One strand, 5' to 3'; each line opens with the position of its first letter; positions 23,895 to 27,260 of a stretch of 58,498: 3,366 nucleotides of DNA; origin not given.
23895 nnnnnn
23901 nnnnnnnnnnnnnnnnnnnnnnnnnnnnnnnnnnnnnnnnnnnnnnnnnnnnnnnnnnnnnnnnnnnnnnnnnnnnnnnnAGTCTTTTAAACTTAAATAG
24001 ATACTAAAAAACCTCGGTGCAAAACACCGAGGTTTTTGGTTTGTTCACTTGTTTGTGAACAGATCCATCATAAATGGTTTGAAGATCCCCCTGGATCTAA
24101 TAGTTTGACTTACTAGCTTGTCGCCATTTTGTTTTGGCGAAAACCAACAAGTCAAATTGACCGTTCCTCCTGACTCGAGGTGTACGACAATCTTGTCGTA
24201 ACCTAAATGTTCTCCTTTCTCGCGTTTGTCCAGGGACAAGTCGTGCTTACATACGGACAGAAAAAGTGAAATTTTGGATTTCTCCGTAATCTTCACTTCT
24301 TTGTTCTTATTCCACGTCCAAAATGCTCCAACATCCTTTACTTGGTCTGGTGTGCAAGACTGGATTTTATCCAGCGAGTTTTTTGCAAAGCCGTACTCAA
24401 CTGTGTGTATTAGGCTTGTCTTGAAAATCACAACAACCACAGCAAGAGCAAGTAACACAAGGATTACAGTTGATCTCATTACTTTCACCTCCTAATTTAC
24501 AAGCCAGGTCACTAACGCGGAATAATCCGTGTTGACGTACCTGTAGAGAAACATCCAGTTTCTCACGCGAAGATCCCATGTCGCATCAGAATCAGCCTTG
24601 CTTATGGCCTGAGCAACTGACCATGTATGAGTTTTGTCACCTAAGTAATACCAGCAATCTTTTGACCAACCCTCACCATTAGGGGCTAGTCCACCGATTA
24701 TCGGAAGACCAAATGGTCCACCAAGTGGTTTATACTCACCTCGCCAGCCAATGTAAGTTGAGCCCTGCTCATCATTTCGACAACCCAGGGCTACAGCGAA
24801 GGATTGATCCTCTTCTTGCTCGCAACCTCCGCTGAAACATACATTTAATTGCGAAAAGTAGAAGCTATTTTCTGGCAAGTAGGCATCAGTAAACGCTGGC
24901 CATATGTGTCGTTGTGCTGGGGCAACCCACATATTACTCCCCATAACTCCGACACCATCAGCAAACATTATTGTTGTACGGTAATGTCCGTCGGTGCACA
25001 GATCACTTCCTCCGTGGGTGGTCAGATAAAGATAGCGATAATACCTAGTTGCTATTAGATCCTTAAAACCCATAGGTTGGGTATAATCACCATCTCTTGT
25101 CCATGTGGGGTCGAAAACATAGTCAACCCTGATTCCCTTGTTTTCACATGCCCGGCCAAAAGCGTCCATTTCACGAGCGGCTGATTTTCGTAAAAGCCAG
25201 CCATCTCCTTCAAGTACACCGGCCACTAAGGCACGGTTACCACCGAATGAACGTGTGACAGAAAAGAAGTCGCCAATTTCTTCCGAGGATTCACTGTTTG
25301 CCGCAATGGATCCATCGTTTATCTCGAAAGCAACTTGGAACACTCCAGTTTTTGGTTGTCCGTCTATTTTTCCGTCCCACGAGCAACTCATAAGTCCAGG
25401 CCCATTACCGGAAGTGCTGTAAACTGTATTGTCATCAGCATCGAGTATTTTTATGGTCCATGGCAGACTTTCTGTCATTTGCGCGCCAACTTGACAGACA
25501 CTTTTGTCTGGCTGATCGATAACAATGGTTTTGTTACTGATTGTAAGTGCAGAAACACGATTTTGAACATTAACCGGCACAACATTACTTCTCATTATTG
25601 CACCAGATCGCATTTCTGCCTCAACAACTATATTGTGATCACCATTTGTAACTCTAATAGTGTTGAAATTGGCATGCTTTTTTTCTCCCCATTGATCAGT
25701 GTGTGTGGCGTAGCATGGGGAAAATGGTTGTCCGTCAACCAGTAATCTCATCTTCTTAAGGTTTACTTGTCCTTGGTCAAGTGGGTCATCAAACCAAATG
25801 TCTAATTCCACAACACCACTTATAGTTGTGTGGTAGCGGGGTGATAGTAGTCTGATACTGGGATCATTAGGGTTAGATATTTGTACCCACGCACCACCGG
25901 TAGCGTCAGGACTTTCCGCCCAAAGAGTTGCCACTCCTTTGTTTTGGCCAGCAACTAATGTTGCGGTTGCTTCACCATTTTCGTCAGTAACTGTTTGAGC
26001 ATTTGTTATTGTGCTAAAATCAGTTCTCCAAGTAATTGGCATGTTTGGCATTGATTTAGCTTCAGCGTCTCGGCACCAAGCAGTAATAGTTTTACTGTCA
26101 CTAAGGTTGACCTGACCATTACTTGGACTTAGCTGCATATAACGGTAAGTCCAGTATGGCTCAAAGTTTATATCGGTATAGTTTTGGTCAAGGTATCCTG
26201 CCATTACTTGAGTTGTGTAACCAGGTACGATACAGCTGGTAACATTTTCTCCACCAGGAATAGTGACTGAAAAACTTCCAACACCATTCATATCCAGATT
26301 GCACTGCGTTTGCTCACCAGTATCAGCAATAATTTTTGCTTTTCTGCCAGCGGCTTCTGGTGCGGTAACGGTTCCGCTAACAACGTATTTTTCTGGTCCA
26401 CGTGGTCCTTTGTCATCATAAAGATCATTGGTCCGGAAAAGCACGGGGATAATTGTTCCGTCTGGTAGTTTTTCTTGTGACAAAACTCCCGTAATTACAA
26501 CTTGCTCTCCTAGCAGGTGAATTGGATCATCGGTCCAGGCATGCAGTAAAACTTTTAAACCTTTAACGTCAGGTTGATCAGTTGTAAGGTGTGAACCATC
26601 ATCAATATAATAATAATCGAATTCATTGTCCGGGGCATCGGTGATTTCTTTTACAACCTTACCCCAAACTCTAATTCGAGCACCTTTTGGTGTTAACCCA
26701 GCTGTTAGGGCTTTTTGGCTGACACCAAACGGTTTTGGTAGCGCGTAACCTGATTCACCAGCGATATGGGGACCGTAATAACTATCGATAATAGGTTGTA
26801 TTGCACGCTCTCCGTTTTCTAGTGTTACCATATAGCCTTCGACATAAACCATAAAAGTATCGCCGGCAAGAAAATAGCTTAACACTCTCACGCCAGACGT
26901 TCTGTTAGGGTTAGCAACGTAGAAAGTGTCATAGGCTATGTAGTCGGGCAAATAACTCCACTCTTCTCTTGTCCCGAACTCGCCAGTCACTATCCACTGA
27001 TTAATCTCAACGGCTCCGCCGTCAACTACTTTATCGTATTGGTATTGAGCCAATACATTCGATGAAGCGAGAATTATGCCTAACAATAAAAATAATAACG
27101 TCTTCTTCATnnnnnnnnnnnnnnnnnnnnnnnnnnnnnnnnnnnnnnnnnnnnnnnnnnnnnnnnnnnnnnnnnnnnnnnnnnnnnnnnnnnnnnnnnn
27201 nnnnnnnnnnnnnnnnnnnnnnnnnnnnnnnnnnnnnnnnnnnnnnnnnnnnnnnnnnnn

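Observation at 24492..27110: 872-aa secreted protein whose C-terminal domain carries a clan-CD cysteine-protease-like His/Cys dyad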

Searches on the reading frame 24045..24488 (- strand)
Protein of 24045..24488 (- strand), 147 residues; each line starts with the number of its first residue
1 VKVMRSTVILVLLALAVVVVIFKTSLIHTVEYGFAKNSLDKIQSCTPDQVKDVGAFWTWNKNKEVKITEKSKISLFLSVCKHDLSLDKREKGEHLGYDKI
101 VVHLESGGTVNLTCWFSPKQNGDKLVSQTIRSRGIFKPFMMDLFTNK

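Call 3: search_protein_families(library=pfam, proteins=[window:24045-24488:-], max_evalue=1)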
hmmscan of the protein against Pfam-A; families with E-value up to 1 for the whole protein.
window:24045-24488:- (147 aa): 2 families
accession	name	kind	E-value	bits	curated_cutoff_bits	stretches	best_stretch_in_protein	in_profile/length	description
PF16982.10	Flp1_like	-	0.014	15.3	33.5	1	8-36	14-42/49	Putative Flagellin, Flp1-like, domain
PF06364.17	DUF1068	-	0.22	11.9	25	1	7-48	5-46/165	Protein of unknown function (DUF1068)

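Call 4: search_protein_families(library=ncbifam, proteins=[window:24045-24488:-], max_evalue=1)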
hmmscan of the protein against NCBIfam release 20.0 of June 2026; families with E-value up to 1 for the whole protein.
window:24045-24488:- (147 aa): 0 families

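Call 58: search_protein_families(library=pfam, alignment_id=A3, max_evalue=1)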
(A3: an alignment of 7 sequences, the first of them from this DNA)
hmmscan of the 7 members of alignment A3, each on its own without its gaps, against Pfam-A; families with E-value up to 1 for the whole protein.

A. member 1, seq(147 aa): 2 families
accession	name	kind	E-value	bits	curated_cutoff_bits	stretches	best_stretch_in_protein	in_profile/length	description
PF16982.10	Flp1_like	-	0.014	15.3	33.5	1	8-36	14-42/49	Putative Flagellin, Flp1-like, domain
PF06364.17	DUF1068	-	0.22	11.9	25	1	7-48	5-46/165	Protein of unknown function (DUF1068)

B. families by the number of members that match (of 7 scanned): 5 families
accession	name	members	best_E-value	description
PF16982.10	Flp1_like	1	0.014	Putative Flagellin, Flp1-like, domain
PF00584.25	SecE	1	0.019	SecE/Sec61-gamma subunits of protein translocation complex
PF01098.24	FTSW_RODA_SPOVE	1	0.081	Cell cycle protein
PF05961.16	Chordopox_A13L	1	0.21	Chordopoxvirus A13L protein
PF06364.17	DUF1068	1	0.22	Protein of unknown function (DUF1068)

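Call 72: search_protein_families(library=padloc, proteins=[window:24045-24488:-], max_evalue=0.1)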
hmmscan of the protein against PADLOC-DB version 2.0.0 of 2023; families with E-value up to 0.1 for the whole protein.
window:24045-24488:- (147 aa): 0 families

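Call 73: search_protein_families(library=phrogs, proteins=[window:24045-24488:-], max_evalue=0.1)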
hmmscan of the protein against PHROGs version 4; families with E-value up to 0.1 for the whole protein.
window:24045-24488:- (147 aa): 0 families

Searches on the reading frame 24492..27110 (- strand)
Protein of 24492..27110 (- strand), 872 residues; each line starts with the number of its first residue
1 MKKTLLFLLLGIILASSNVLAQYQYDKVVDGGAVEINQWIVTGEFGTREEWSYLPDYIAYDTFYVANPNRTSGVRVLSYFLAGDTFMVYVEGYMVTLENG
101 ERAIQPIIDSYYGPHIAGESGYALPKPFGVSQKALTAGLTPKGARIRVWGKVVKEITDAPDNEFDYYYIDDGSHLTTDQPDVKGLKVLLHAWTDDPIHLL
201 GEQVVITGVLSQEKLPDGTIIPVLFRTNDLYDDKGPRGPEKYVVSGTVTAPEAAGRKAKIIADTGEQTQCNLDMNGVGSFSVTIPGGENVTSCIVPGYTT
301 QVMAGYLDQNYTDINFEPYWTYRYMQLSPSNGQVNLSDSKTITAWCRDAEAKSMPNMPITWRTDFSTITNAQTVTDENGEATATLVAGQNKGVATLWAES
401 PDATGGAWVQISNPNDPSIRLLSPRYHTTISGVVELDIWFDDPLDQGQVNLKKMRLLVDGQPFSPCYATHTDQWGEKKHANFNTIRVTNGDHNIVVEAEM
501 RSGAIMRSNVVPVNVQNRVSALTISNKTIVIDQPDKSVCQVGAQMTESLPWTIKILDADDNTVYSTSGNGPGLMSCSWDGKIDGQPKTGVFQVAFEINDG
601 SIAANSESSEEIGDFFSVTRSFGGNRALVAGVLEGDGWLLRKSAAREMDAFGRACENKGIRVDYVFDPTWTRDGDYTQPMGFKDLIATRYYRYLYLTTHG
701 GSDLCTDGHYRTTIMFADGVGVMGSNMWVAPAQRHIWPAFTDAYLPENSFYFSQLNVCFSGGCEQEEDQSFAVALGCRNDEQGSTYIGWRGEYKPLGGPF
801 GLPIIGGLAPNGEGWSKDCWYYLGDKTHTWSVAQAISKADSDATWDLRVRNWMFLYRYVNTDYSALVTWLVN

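Call 3: search_protein_families(library=pfam, proteins=[window:24492-27110:-], max_evalue=1)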
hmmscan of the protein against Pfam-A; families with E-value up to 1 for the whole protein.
window:24492-27110:- (872 aa): 4 families
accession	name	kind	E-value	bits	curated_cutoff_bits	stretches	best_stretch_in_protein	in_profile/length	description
PF02369.22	Big_1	-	6.6e-09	36.2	34.9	1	331-401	10-81/93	Bacterial Ig-like domain (group 1)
PF09134.16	Invasin_D3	-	0.001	19.9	33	1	335-399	17-81/98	Invasin, domain 3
PF21351.2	TetR_C_41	-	0.054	14.2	27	0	327-403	16-90/108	Tetracyclin repressor-like, C-terminal domain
PF01835.25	MG2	-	0.14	13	32.8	0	544-598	29-83/96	MG2 domain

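Call 4: search_protein_families(library=ncbifam, proteins=[window:24492-27110:-], max_evalue=1)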
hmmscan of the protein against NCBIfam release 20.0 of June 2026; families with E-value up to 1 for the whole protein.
window:24492-27110:- (872 aa): 0 families

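Call 5: search_solved_structures(query=window:24492-27110:-, max_evalue=10, show_alignments=3)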
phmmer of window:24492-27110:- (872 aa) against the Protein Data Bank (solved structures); distinct sequences matched with E-value up to 10: 0.

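Call 7: find_homologous_proteins(query=window:24492-27110:-, max_evalue=0.001)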
Query window:24492-27110:- (872 aa): 2 proteins with E <= 0.001 among 8000 candidates.
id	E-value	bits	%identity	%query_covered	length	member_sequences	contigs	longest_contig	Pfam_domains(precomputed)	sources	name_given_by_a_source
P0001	0.0e+0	2058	100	100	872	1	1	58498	PF02369.23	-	-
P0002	0.0e+0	1147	59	97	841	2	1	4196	PF02369.23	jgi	-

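Call 11: find_encoding_contigs(protein=P0002, flank=10000)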
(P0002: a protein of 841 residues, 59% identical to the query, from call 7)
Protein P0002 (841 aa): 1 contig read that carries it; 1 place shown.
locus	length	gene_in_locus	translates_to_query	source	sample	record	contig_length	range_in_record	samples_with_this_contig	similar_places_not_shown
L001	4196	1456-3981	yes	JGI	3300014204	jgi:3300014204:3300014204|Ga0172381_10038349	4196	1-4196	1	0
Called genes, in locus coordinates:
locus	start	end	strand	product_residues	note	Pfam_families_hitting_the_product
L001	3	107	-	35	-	?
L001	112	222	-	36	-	-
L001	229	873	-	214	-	PF03848:TehB, PF13489:Methyltransf_23, PF05175:MTS (weak), PF01209:Ubie_methyltran (weak), PF08241:Methyltransf_11, PF08242:Methyltransf_12, PF13649:Methyltransf_25, PF13847:Methyltransf_31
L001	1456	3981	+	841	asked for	PF02369:Big_1 (weak)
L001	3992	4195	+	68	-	?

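Call 72: search_protein_families(library=padloc, proteins=[window:24492-27110:-], max_evalue=0.1)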
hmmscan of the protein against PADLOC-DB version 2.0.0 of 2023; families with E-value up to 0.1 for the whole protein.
window:24492-27110:- (872 aa): 0 families

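Call 73: search_protein_families(library=phrogs, proteins=[window:24492-27110:-], max_evalue=0.1)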
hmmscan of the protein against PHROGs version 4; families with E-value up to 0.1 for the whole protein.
window:24492-27110:- (872 aa): 0 families
